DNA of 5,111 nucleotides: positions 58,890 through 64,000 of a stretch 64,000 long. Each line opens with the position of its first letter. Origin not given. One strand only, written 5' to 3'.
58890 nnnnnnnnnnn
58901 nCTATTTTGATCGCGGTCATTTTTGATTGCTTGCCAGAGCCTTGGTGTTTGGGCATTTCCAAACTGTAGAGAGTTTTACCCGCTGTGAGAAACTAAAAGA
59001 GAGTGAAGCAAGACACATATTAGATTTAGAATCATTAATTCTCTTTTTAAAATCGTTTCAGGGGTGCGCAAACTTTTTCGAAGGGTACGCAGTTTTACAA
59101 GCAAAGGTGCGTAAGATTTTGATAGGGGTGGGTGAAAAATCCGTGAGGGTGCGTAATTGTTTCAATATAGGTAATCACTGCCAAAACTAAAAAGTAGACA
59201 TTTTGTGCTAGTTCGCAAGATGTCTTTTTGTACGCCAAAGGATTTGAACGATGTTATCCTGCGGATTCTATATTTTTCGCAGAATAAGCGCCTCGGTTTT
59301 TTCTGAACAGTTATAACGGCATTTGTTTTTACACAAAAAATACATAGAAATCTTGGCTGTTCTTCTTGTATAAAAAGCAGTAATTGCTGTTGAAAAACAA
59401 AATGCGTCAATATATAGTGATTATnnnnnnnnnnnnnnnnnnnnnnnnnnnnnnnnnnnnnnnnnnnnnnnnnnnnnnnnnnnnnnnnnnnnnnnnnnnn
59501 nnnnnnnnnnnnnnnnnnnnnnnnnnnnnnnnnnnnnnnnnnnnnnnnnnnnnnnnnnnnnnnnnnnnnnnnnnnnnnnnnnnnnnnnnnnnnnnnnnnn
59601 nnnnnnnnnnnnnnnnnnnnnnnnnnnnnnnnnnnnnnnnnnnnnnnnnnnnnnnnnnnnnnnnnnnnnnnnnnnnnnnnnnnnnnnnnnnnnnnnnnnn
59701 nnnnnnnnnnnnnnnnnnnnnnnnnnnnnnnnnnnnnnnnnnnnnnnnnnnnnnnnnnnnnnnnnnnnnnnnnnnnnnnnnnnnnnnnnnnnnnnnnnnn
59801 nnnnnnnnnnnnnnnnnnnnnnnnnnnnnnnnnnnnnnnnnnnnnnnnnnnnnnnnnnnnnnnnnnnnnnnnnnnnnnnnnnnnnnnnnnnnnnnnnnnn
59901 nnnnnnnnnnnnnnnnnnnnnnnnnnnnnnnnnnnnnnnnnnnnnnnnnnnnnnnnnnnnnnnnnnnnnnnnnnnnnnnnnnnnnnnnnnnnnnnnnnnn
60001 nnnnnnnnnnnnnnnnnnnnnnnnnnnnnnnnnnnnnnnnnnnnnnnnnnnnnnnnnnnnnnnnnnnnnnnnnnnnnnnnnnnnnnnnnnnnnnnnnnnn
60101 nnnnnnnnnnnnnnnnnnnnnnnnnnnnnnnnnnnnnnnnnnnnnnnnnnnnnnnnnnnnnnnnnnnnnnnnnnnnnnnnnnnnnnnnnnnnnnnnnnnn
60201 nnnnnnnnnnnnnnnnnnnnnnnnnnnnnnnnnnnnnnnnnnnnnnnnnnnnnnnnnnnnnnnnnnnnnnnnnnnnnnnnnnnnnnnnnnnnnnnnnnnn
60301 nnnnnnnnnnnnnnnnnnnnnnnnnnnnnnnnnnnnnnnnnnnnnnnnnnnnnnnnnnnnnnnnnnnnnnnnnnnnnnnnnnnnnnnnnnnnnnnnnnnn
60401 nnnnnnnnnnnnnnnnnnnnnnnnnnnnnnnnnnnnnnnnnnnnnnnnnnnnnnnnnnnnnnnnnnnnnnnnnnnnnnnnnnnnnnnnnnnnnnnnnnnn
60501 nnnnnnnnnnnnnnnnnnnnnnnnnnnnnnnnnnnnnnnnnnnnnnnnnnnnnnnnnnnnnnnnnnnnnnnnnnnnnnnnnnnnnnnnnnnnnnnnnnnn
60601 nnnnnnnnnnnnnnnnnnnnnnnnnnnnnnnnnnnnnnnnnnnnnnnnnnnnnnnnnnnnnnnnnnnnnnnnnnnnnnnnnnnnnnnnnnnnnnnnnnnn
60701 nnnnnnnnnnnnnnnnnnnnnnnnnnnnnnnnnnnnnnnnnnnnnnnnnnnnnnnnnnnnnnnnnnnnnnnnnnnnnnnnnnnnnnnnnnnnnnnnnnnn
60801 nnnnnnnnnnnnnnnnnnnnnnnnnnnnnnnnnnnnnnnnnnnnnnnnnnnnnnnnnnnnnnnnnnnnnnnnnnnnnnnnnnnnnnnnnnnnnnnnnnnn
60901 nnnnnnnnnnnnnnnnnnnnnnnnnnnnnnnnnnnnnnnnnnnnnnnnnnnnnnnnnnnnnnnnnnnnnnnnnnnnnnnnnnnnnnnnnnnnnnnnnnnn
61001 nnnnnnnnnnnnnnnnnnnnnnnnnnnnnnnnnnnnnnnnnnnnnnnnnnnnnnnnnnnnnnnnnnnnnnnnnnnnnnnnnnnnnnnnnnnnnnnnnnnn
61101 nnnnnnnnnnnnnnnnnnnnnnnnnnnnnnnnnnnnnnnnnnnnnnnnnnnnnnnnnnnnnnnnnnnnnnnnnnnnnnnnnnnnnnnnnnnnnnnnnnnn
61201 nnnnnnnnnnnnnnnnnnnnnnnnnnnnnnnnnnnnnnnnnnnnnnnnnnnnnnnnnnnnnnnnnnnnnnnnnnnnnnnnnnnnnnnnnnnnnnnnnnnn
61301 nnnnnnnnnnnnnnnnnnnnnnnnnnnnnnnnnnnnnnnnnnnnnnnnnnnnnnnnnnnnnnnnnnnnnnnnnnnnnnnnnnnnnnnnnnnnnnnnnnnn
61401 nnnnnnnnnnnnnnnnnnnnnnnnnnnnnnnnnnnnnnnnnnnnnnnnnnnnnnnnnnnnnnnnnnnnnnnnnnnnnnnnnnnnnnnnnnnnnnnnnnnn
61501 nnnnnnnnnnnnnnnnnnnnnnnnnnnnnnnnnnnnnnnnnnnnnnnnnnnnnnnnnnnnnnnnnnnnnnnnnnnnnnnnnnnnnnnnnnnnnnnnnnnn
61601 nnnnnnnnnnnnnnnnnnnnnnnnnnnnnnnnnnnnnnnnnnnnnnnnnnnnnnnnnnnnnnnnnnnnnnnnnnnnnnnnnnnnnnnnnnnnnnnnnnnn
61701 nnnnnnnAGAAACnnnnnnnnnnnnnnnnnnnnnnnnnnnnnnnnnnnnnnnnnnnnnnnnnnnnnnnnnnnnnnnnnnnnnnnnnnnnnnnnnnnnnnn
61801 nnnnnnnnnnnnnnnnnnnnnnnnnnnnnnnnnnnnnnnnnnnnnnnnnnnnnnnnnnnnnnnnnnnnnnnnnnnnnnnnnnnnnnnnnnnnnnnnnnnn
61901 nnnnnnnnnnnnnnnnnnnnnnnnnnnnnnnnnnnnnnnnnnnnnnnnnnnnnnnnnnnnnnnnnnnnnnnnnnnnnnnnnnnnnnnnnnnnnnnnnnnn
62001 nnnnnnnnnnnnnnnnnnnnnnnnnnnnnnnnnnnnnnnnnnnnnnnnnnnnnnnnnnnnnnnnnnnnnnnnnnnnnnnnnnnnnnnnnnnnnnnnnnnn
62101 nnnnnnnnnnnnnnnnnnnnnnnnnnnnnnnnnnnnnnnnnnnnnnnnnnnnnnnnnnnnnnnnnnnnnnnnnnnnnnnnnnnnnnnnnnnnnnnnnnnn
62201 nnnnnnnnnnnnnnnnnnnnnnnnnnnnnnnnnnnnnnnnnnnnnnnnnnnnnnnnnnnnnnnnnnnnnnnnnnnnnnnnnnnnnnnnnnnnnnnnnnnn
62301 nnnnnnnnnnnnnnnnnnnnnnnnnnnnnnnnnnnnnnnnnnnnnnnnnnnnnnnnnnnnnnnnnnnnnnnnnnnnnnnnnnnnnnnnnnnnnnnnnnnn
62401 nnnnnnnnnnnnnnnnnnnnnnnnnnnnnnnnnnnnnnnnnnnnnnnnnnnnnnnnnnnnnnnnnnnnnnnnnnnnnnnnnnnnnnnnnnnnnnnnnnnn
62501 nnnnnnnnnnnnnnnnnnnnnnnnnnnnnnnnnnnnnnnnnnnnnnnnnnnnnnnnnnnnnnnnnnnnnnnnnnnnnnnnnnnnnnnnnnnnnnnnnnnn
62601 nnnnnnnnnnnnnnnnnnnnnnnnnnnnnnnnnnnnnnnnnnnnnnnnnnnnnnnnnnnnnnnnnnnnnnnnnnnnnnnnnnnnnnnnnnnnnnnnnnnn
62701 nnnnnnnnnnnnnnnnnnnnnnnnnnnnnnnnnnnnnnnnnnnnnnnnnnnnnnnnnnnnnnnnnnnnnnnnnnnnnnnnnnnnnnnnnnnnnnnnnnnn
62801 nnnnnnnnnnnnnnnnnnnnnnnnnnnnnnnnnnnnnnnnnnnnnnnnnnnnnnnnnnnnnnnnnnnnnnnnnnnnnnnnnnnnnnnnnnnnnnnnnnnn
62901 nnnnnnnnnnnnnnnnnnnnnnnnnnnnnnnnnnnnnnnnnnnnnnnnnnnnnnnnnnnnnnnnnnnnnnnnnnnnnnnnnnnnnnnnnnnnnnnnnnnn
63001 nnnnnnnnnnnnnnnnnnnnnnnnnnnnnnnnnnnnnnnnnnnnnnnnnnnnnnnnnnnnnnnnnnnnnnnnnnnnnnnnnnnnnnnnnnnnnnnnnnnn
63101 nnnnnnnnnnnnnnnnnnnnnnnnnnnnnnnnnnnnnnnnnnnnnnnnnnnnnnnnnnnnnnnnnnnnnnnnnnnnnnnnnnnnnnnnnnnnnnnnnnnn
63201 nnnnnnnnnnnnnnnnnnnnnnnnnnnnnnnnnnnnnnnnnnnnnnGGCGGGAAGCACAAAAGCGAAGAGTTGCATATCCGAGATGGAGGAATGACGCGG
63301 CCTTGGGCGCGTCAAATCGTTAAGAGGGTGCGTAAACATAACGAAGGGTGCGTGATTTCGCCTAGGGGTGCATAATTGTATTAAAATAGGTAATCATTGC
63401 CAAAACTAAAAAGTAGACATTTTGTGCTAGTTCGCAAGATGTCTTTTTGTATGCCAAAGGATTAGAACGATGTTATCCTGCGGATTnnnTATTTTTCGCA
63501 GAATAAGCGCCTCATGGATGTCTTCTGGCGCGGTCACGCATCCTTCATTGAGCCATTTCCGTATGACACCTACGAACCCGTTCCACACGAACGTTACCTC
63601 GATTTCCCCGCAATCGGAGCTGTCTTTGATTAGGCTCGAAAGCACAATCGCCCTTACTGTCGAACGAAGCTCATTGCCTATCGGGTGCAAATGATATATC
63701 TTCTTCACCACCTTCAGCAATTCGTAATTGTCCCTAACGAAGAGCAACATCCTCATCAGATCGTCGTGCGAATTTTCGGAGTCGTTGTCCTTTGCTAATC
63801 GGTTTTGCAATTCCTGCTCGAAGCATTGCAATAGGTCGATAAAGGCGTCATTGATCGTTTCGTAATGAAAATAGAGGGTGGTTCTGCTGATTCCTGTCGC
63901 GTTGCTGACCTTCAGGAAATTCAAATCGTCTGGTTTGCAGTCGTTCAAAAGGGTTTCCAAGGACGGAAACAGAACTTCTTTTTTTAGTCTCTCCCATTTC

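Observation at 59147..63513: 4.2-kb GC-rich protease/lipoprotein cassette bracketed by 148-nt direct repeats, one carrying an orphan gene end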

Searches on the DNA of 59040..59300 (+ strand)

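Call 89: search_dna_similar(query=window:59040-59300:+, collection=phages, mode=distant, max_evalue=0.001, max_rows=20)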
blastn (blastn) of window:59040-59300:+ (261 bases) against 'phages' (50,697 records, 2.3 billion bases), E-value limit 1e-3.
No match.

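Call 90: search_dna_similar(query=window:59040-59300:+, collection=plasmids, mode=distant, max_evalue=0.001, max_rows=20)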
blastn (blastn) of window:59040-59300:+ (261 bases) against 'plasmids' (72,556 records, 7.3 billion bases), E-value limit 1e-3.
No match.

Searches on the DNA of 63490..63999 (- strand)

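Call 60: search_rna_families(sources=[L056, L057, L018, L009, L011, L028, L029, L065, L008, L005, L003, L007, L033, L035, L080, L095, L055, L025, L026], threshold=gathering)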
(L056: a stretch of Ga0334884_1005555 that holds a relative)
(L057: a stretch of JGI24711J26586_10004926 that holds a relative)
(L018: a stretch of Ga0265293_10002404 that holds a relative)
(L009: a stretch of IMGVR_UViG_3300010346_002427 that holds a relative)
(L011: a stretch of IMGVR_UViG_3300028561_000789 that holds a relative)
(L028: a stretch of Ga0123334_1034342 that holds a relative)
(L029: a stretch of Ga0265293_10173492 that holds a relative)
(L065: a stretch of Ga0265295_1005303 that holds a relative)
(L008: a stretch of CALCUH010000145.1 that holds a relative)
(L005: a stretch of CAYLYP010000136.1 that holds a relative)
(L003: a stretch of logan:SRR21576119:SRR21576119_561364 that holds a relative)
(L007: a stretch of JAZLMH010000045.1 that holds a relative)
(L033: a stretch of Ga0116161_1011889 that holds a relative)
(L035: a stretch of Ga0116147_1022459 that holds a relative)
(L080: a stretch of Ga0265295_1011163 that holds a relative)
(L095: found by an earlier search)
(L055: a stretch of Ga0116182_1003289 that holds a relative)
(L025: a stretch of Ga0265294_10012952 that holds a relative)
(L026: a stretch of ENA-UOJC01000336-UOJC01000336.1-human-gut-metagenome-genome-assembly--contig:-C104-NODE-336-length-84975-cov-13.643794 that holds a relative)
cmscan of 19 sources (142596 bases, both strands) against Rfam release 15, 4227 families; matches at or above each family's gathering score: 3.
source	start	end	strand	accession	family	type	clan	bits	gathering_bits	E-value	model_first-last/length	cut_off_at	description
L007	3399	3469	+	RF00005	tRNA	Gene; tRNA;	CL00001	66.1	29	8.5e-12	1-71/71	no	tRNA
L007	1484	1555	-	RF00005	tRNA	Gene; tRNA;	CL00001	61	29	2e-10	1-71/71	no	tRNA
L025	9096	9194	-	RF00023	tmRNA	Gene;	CL00001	57.5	47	1.4e-19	268-374/374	5'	transfer-messenger RNA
